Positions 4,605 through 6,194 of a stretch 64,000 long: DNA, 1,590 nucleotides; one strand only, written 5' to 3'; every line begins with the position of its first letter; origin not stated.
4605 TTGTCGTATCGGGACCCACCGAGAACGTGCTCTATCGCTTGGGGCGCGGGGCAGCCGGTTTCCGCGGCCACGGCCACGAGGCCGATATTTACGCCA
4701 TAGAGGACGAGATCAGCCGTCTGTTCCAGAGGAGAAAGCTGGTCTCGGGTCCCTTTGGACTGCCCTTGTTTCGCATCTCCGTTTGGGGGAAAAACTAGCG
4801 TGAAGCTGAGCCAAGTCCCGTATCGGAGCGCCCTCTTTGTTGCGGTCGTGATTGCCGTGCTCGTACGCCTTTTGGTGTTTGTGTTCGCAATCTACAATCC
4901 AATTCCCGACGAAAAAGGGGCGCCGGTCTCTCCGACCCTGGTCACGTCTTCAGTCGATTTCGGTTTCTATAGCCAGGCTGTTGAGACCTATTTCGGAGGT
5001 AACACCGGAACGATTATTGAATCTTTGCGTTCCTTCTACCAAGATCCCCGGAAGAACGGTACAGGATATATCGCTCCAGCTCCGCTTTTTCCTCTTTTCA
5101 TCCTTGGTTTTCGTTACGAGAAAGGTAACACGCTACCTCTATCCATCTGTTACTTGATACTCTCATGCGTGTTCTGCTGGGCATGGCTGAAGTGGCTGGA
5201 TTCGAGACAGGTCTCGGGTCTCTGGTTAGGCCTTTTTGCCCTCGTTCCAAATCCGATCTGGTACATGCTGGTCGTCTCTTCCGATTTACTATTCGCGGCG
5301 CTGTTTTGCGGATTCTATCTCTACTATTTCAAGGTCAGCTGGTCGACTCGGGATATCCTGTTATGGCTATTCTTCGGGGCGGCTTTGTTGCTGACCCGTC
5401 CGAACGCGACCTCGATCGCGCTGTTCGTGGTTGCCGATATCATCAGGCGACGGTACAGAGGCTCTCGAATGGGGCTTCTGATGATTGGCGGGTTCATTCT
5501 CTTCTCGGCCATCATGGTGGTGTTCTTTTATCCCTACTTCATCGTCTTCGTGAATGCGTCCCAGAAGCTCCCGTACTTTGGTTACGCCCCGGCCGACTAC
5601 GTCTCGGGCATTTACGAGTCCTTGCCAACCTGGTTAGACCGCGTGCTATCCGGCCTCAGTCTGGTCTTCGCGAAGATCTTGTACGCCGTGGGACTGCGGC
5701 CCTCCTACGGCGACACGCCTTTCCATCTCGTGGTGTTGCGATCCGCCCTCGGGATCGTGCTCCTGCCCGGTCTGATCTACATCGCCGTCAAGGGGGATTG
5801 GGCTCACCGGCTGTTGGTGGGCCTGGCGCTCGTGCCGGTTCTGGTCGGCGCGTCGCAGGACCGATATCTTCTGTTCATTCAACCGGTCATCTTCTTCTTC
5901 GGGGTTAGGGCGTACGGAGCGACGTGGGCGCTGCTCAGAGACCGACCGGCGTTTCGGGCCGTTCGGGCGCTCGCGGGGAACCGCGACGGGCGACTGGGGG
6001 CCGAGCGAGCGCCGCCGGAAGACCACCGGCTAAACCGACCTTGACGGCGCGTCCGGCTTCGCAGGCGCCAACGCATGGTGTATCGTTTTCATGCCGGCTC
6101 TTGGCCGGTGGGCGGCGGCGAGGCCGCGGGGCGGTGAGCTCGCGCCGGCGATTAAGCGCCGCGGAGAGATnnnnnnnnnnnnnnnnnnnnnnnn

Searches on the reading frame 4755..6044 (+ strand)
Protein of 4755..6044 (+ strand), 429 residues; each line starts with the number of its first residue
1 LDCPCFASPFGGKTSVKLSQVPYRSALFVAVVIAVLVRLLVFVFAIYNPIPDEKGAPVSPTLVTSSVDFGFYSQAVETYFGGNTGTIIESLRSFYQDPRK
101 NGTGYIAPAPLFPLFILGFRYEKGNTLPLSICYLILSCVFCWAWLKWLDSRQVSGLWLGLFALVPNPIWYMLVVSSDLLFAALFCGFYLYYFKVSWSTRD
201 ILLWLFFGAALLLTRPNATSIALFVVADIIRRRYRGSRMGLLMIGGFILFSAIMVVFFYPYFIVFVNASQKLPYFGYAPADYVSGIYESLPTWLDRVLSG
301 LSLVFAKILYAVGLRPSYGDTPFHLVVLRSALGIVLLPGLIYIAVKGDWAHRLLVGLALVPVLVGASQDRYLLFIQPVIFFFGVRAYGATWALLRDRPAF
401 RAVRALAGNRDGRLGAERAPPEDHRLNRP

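Call 41: search_protein_families(library=pfam, proteins=[window:4755-6044:+], max_evalue=0.001)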
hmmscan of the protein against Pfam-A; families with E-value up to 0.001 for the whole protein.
window:4755-6044:+ (429 aa): 0 families

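Call 51: search_protein_families(library=pfam, proteins=[window:4755-6044:+], max_evalue=0.01)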
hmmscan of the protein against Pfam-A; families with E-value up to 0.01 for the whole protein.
window:4755-6044:+ (429 aa): 0 families
